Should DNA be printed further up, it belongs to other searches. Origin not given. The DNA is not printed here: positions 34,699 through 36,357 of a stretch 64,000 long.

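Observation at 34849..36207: Orphan RnfD/NqrB-like subunit fused to an RnfC-type di-cluster ferredoxin domain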

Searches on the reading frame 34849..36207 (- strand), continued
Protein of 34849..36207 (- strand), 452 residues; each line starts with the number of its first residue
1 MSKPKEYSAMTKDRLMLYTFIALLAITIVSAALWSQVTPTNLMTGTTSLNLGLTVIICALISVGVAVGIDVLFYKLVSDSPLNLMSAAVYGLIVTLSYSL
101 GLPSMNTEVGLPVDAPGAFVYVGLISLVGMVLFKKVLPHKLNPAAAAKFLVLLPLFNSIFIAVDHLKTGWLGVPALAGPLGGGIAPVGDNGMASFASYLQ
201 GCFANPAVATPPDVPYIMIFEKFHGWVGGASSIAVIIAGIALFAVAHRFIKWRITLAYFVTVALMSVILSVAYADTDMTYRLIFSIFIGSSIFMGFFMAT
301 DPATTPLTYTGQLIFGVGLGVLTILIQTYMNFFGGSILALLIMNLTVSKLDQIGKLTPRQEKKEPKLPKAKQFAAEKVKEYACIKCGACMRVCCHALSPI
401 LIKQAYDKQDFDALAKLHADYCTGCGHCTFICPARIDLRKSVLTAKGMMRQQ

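Call 20: find_homologous_proteins(query=P0270, max_evalue=0.00001)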
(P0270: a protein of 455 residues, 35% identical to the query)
Query P0270 (455 aa): 163 proteins with E <= 0.00001 among 8000 candidates; the best 120 are listed.
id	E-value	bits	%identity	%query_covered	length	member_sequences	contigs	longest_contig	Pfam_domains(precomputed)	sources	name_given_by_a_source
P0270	0.0e+0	1035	100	100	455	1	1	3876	PF14697.12,PF00037.33,PF03116.21,PF12838.13,PF13534.12,PF13237.12,PF13183.12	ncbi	-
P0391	1.3e-203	695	65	100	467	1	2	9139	PF14697.12,PF12797.13,PF00037.33,PF03116.21,PF12838.13,PF13534.12,PF13237.12,PF13183.12,PF13187.12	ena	-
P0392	4.2e-151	522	65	78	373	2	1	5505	PF03116.21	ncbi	ncbi:MAG: RnfABCDGE type electron transport complex subunit D, partial [Bacillota bacterium]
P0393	2.0e-149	517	59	87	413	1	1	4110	PF03116.21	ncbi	-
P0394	2.4e-89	318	50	72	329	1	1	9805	PF03116.21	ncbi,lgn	-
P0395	9.9e-89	316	50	72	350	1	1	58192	PF03116.21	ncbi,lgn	-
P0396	3.9e-88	314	47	73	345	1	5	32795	PF03116.21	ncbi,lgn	-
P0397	2.1e-86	309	47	72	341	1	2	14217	PF03116.21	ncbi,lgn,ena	-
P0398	3.4e-85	305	49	72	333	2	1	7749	PF03116.21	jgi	-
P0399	2.0e-84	302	48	72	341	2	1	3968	PF03116.21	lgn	-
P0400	6.0e-83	297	48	72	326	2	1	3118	PF03116.21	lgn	-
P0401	2.6e-82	295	47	72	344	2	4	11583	PF03116.21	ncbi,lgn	-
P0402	5.7e-82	294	47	72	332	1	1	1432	PF03116.21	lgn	-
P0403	1.1e-81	293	42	75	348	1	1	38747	PF03116.21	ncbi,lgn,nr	ncbi:hypothetical protein EU537_10655 [Candidatus Thorarchaeota archaeon]|nr:MAG: hypothetical prote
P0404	1.3e-81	293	49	72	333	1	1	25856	PF03116.21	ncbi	-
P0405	5.8e-81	291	48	72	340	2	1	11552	PF03116.21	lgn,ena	-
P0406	1.2e-80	290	45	72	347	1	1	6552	PF03116.21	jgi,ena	-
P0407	7.3e-80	287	45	75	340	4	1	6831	PF03116.21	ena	-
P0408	8.0e-80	287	45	75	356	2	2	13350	PF03116.21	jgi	-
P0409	1.0e-79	287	46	75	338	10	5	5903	PF03116.21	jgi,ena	-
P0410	1.4e-79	286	46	72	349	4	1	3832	PF03116.21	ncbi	-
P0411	3.1e-79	285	46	72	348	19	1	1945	PF03116.21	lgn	-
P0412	5.2e-79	284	50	72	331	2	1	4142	PF03116.21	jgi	-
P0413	6.0e-79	284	46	72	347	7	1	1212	PF03116.21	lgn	-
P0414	6.2e-79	284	45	75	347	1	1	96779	PF03116.21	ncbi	ncbi:MAG: RnfABCDGE type electron transport complex subunit D [Promethearchaeia archaeon]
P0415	9.3e-79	284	45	75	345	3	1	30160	PF03116.21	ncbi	ncbi:MAG: RnfABCDGE type electron transport complex subunit D [Thermoplasmatota archaeon]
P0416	1.1e-78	283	44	72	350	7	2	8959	PF03116.21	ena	-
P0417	1.5e-78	283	46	72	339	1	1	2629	PF03116.21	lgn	-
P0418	2.3e-78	282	45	75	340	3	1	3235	PF03116.21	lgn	-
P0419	3.2e-78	282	46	72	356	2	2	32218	PF03116.21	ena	-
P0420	9.2e-78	280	45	75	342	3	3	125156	PF03116.21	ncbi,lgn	ncbi:MAG: RnfABCDGE type electron transport complex subunit D [Thermoplasmata archaeon]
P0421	8.8e-77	277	44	75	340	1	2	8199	PF03116.21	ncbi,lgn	ncbi:MAG: RnfABCDGE type electron transport complex subunit D [Promethearchaeia archaeon]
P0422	3.5e-76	275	45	72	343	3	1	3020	PF03116.21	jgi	jgi:electron transport complex protein RnfD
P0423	1.2e-75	273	44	75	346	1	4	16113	PF03116.21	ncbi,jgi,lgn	-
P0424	1.5e-75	273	47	72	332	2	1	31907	PF03116.21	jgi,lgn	-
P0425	2.1e-75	272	43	75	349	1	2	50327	PF03116.21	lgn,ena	-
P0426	2.2e-75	272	45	72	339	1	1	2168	PF03116.21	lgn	-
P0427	2.5e-75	272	42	76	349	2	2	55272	PF03116.21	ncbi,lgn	-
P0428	4.6e-75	271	46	72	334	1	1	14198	PF03116.21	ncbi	-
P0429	1.7e-74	269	42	75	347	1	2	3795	PF03116.21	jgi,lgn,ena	-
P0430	3.0e-73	265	43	72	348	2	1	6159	PF03116.21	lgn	-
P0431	4.6e-73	265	44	71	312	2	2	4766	PF03116.21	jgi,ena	-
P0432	5.8e-73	264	44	70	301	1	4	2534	PF03116.21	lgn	-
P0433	1.6e-72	263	45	71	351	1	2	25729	PF03116.21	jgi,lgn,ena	-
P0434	1.5e-69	253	41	75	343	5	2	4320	PF03116.21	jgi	-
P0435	2.4e-68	249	40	75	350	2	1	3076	PF03116.21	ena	-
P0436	7.4e-68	248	41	75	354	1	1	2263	PF03116.21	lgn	-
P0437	2.1e-66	243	41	72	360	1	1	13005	PF03116.21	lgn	-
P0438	1.1e-62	231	41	72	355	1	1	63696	PF03116.21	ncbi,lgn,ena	-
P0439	1.8e-62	230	40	72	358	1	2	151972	PF03116.21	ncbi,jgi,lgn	-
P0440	2.1e-62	230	39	76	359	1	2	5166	PF03116.21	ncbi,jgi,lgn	-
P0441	5.8e-58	215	40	72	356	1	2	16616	PF03116.21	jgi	-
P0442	8.0e-46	175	34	94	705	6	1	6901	PF14697.12,PF12797.13,PF04432.19,PF04422.19,PF03116.21,PF12838.13,PF13237.12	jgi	jgi:coenzyme F420-reducing hydrogenase beta subunit/Na+-translocating ferredoxin:NAD+ oxidoreductase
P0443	9.8e-46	175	32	93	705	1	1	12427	PF14697.12,PF12797.13,PF04432.19,PF04422.19,PF03116.21,PF12838.13,PF13237.12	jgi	jgi:coenzyme F420-reducing hydrogenase beta subunit/Na+-translocating ferredoxin:NAD+ oxidoreductase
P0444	5.6e-45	172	35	94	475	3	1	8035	PF12797.13,PF03116.21,PF13237.12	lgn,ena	-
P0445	1.4e-44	171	33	96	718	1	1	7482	PF14697.12,PF04432.19,PF04422.19,PF03116.21,PF12838.13,PF13534.12,PF13237.12,PF13183.12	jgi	-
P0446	2.3e-44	170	33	97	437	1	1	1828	PF14697.12,PF00037.33,PF03116.21,PF12838.13,PF13237.12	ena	-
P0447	3.6e-44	170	32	93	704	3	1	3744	PF14697.12,PF12797.13,PF04432.19,PF04422.19,PF03116.21,PF12838.13,PF13237.12,PF13183.12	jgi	-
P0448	1.8e-42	164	34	94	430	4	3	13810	PF14697.12,PF12837.13,PF00037.33,PF03116.21,PF12838.13,PF13534.12,PF25160.2,PF13237.12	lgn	-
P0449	1.9e-42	164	33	96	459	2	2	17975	PF14697.12,PF03116.21,PF12838.13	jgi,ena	-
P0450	2.0e-42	164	31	96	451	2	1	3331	PF03116.21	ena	-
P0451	4.4e-42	163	34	93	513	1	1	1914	PF14697.12,PF12837.13,PF03116.21,PF13484.12,PF12838.13,PF12800.13,PF12797.13,PF00037.33,PF25160.2,PF13237.12,PF13183.12,PF13187.12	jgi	jgi:electron transport complex protein RnfD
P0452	1.1e-41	161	33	96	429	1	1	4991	PF14697.12,PF03116.21,PF12838.13,PF13183.12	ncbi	-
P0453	1.4e-41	161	33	85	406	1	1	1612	PF03116.21,PF12838.13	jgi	-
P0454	1.4e-41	161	33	98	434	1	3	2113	PF03116.21,PF13534.12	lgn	-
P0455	2.5e-41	160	32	95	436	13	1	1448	PF03116.21,PF12838.13,PF13237.12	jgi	jgi:electron transport complex protein RnfD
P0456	1.1e-40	158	35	78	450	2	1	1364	PF03116.21,PF13534.12,PF13237.12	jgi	jgi:electron transport complex protein RnfD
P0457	1.6e-40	158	33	94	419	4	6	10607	PF14697.12,PF03116.21,PF12838.13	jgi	jgi:electron transport complex protein RnfD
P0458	3.2e-40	157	33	77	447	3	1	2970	PF14697.12,PF03116.21,PF12838.13,PF13534.12,PF13237.12,PF13183.12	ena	-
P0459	3.4e-40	156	34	94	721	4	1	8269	PF14697.12,PF04432.19,PF04422.19,PF03116.21,PF13237.12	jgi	jgi:coenzyme F420-reducing hydrogenase beta subunit/Na+-translocating ferredoxin:NAD+ oxidoreductase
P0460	4.9e-40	156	32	93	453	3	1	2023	PF03116.21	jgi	-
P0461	5.6e-40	156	31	94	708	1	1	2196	PF14697.12,PF12797.13,PF04432.19,PF04422.19,PF03116.21,PF12838.13,PF13237.12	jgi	jgi:coenzyme F420 hydrogenase subunit beta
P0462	9.5e-40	155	31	96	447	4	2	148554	PF12837.13,PF00037.33,PF03116.21,PF12838.13,PF13237.12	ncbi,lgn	ncbi:MAG: RnfABCDGE type electron transport complex subunit D [Candidatus Bathyarchaeia archaeon]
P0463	9.6e-40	155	31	94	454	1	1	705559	PF12797.13,PF03116.21,PF13237.12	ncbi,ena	-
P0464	1.0e-39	155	35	77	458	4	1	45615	PF14697.12,PF03116.21,PF12838.13,PF13534.12,PF13183.12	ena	-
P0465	2.1e-39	154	32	94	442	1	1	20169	PF00037.33,PF03116.21,PF13534.12,PF13237.12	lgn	-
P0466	2.5e-39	154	30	96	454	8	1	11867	PF14697.12,PF03116.21,PF12838.13,PF13237.12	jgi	jgi:electron transport complex protein RnfD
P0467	2.5e-39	154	31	98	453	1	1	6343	PF14697.12,PF03116.21,PF12838.13,PF13534.12,PF13237.12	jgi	-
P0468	2.6e-39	154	32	94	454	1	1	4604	PF14697.12,PF12797.13,PF00037.33,PF03116.21,PF12838.13,PF13237.12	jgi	jgi:Na+-translocating ferredoxin:NAD+ oxidoreductase RnfD subunit/NAD-dependent dihydropyrimidine de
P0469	3.0e-39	153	33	93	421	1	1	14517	PF14697.12,PF00037.33,PF03116.21,PF12838.13,PF13237.12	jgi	-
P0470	5.6e-39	152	34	77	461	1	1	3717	PF03116.21,PF13534.12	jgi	-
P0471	6.8e-39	152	32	96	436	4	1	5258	PF03116.21,PF13534.12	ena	-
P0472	1.0e-38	152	33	94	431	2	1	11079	PF00037.33,PF03116.21,PF13484.12,PF12838.13,PF25160.2,PF13237.12,PF13187.12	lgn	-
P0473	1.2e-38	151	34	92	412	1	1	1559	PF14697.12,PF00037.33,PF03116.21,PF12838.13,PF13534.12,PF13237.12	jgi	jgi:electron transport complex protein RnfD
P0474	2.3e-38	150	34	77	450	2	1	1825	PF03116.21,PF13534.12,PF13237.12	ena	-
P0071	2.9e-38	150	36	74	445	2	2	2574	PF14697.12,PF12797.13,PF12837.13,PF00037.33,PF03116.21,PF12838.13,PF13237.12,PF13183.12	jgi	jgi:electron transport complex protein RnfD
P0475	3.1e-38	150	32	94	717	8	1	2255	PF14697.12,PF04432.19,PF04422.19,PF03116.21,PF12838.13,PF13237.12,PF13183.12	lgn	-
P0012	4.0e-38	150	33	95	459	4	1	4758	PF14697.12,PF12797.13,PF00037.33,PF03116.21,PF12838.13,PF13237.12,PF13183.12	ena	-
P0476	4.7e-38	149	32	95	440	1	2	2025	PF14697.12,PF12797.13,PF12837.13,PF00037.33,PF03116.21,PF12838.13,PF13237.12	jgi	jgi:electron transport complex protein RnfD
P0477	5.7e-38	149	34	77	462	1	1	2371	PF14697.12,PF12837.13,PF03116.21,PF12838.13,PF13183.12,PF13187.12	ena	-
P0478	6.6e-38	149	31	96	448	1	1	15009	PF03116.21,PF13534.12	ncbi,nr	ncbi:MAG: RnfABCDGE type electron transport complex subunit D [Candidatus Bathyarchaeota archaeon]|n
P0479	1.6e-37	148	31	94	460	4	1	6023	PF12797.13,PF12837.13,PF00037.33,PF03116.21,PF13746.12,PF12838.13,PF13534.12,PF13237.12,PF13183.12,PF13187.12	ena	-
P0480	2.2e-37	147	30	96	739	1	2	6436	PF14697.12,PF04432.19,PF04422.19,PF03116.21,PF12838.13,PF13237.12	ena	-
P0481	2.2e-37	147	34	80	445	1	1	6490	PF03116.21,PF13534.12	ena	-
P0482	2.4e-37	147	34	80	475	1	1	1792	PF03116.21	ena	-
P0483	3.7e-37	146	36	74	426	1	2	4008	PF14697.12,PF12837.13,PF00037.33,PF03116.21,PF12838.13,PF13237.12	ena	-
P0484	4.0e-37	146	34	71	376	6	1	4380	PF03116.21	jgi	jgi:electron transport complex protein RnfD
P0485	4.0e-37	146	37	73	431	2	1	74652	PF14697.12,PF12837.13,PF00037.33,PF03116.21,PF12838.13,PF13534.12,PF13237.12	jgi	jgi:Na+-translocating ferredoxin:NAD+ oxidoreductase RnfD subunit/NAD-dependent dihydropyrimidine de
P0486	5.7e-37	146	33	80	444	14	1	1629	PF03116.21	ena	-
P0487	6.1e-37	146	35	71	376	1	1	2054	PF03116.21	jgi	jgi:electron transport complex protein RnfD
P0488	9.0e-37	145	36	74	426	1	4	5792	PF14697.12,PF00037.33,PF03116.21,PF13534.12,PF13237.12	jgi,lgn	jgi:electron transport complex protein RnfD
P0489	9.8e-37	145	33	77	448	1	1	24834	PF03116.21,PF13534.12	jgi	-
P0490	1.2e-36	145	32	94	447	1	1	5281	PF14697.12,PF12797.13,PF12837.13,PF00037.33,PF03116.21,PF12838.13,PF13237.12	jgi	jgi:electron transport complex protein RnfD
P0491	1.5e-36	144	33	77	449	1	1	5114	PF14697.12,PF03116.21,PF12838.13,PF13534.12,PF13237.12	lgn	-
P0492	1.8e-36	144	30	96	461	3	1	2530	PF14697.12,PF12837.13,PF03116.21,PF13746.12,PF12838.13,PF13534.12,PF25160.2,PF13237.12,PF13183.12,PF13187.12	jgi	-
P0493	2.1e-36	144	30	95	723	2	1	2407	PF14697.12,PF04432.19,PF04422.19,PF03116.21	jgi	jgi:coenzyme F420-reducing hydrogenase beta subunit/Na+-translocating ferredoxin:NAD+ oxidoreductase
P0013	2.2e-36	144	32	94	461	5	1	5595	PF14697.12,PF12797.13,PF00037.33,PF03116.21,PF12838.13,PF13237.12,PF13183.12,PF13187.12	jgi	jgi:electron transport complex protein RnfD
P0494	2.6e-36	144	32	94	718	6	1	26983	PF14697.12,PF04432.19,PF04422.19,PF03116.21,PF12838.13,PF13237.12,PF13183.12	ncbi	-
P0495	3.1e-36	143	32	94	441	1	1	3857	PF14697.12,PF00037.33,PF03116.21,PF12838.13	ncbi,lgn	-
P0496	3.8e-36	143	34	76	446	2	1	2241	PF14697.12,PF03116.21,PF12838.13,PF13534.12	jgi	jgi:electron transport complex protein RnfD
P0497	4.9e-36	143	31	94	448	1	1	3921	PF14697.12,PF12797.13,PF00037.33,PF03116.21,PF12838.13,PF13534.12,PF13237.12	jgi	jgi:electron transport complex protein RnfD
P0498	6.8e-36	142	31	96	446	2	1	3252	PF03116.21,PF13534.12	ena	-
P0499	8.5e-36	142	33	77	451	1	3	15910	PF03116.21,PF13534.12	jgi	jgi:electron transport complex protein RnfD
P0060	9.0e-36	142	32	94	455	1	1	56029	PF14697.12,PF12797.13,PF12837.13,PF00037.33,PF03116.21,PF12838.13,PF13237.12,PF13183.12,PF13187.12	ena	-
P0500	9.2e-36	142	30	96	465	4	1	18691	PF03116.21,PF13534.12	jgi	-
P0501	1.4e-35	141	36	76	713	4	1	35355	PF14697.12,PF04432.19,PF04422.19,PF03116.21,PF12838.13,PF13534.12,PF13237.12,PF13183.12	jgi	jgi:coenzyme F420 hydrogenase subunit beta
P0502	2.0e-35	141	30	94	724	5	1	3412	PF14697.12,PF04432.19,PF04422.19,PF03116.21,PF12838.13,PF13534.12,PF13237.12,PF13183.12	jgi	jgi:coenzyme F420-reducing hydrogenase beta subunit/Na+-translocating ferredoxin:NAD+ oxidoreductase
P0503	2.8e-35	140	35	74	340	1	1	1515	PF03116.21,PF13534.12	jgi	jgi:electron transport complex protein RnfD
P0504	4.4e-35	140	31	94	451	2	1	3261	PF14697.12,PF12797.13,PF00037.33,PF03116.21,PF12838.13,PF13237.12,PF13183.12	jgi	jgi:H+/Na+-translocating ferredoxin:NAD+ oxidoreductase subunit D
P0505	7.0e-35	139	38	52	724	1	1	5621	PF14697.12,PF04432.19,PF04422.19,PF03116.21,PF12838.13,PF13534.12,PF13237.12,PF13183.12,PF13187.12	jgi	jgi:coenzyme F420 hydrogenase subunit beta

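Call 21: find_encoding_contigs(protein=P0414, flank=8000, max_places=1)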
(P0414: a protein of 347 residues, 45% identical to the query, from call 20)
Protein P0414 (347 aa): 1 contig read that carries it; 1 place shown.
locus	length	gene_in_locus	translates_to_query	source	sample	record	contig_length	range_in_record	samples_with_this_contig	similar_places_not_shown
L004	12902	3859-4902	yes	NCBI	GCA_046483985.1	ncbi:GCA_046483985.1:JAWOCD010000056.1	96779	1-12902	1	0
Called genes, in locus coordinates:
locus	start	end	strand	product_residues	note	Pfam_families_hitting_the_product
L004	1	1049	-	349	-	?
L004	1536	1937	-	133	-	PF00072:Response_reg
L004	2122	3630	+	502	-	PF00884:Sulfatase, PF01663:Phosphodiest (faint), PF16347:SGSH_C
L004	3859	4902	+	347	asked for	PF03116:NQR2_RnfD_RnfE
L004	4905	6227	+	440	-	PF13375:RnfC_N, PF01512:Complex1_51K, PF12838:Fer4_7, PF13183:Fer4_8, PF13187:Fer4_9 (weak), PF13237:Fer4_10, PF13534:Fer4_17, PF14697:Fer4_21 (weak), +3 more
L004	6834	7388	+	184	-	PF00009:GTP_EFTU (weak), PF00025:Arf, PF00071:Ras, PF03029:ATP_bind_1 (faint), PF08477:Roc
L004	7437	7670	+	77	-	-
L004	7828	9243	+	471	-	PF07690:MFS_1, PF13347:MFS_2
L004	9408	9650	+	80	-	-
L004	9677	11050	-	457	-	PF00753:Lactamase_B (weak), PF00581:Rhodanese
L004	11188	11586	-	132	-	PF10686:YAcAr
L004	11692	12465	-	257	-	PF02585:PIG-L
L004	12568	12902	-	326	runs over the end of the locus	PF00132:Hexapep (weak)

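Call 22: find_encoding_contigs(protein=P0420, flank=8000, max_places=1)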
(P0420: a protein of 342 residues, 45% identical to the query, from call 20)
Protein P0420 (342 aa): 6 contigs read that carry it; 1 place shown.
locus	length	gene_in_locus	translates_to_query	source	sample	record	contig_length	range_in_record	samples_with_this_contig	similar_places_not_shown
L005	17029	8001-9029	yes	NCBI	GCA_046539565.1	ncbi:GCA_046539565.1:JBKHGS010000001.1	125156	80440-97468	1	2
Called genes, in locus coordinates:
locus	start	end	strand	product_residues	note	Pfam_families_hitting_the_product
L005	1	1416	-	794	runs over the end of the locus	-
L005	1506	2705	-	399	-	PF27218:MJ0043_C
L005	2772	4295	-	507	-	PF00662:Proton_antipo_N (weak), PF00361:Proton_antipo_M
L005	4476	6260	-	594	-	PF00361:Proton_antipo_M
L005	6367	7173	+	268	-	PF00582:Usp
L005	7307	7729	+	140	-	-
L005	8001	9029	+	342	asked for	PF03116:NQR2_RnfD_RnfE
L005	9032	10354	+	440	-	PF13375:RnfC_N, PF01512:Complex1_51K, PF12838:Fer4_7, PF13183:Fer4_8 (weak), PF13187:Fer4_9 (weak), PF13237:Fer4_10, PF13534:Fer4_17 (weak), PF14697:Fer4_21 (weak), +4 more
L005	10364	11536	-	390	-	PF07690:MFS_1, PF00083:Sugar_tr, PF07690:MFS_1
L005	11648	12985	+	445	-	PF00890:FAD_binding_2 (faint), PF01134:GIDA (faint), PF01266:DAO (weak), PF03486:HI0933_like (weak), PF07992:Pyr_redox_2 (faint), PF13450:NAD_binding_8 (faint), PF21688:FAD-depend_C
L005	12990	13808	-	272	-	PF10977:DUF2797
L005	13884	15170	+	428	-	PF01966:HD, PF19276:HD_assoc_2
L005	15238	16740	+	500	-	PF01935:DUF87, PF05872:HerA_C (weak)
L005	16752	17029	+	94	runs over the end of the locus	PF04010:DUF357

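Call 23: find_encoding_contigs(protein=P0391, flank=8000, max_places=1)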
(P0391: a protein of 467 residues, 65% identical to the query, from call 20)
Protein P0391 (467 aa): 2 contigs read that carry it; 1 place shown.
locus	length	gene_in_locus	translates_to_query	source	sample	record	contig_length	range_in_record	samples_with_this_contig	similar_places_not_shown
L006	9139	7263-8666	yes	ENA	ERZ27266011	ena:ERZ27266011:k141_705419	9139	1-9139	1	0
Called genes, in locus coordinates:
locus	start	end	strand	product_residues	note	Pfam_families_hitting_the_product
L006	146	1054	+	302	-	-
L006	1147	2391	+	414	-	PF00154:RecA_N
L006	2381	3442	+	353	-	PF02739:5_3_exonuc_N, PF01367:5_3_exonuc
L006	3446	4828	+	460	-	PF00772:DnaB (weak), PF03796:DnaB_C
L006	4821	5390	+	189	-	PF26128:Gad2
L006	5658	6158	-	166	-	PF02367:TsaE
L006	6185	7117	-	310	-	PF01670:Glyco_hydro_12 (weak)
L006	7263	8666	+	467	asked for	PF03116:NQR2_RnfD_RnfE, PF13187:Fer4_9 (faint), PF13534:Fer4_17 (faint), PF00037:Fer4 (faint), PF13183:Fer4_8 (weak), PF13237:Fer4_10 (weak), PF14697:Fer4_21, PF12838:Fer4_7, +1 more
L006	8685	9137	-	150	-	?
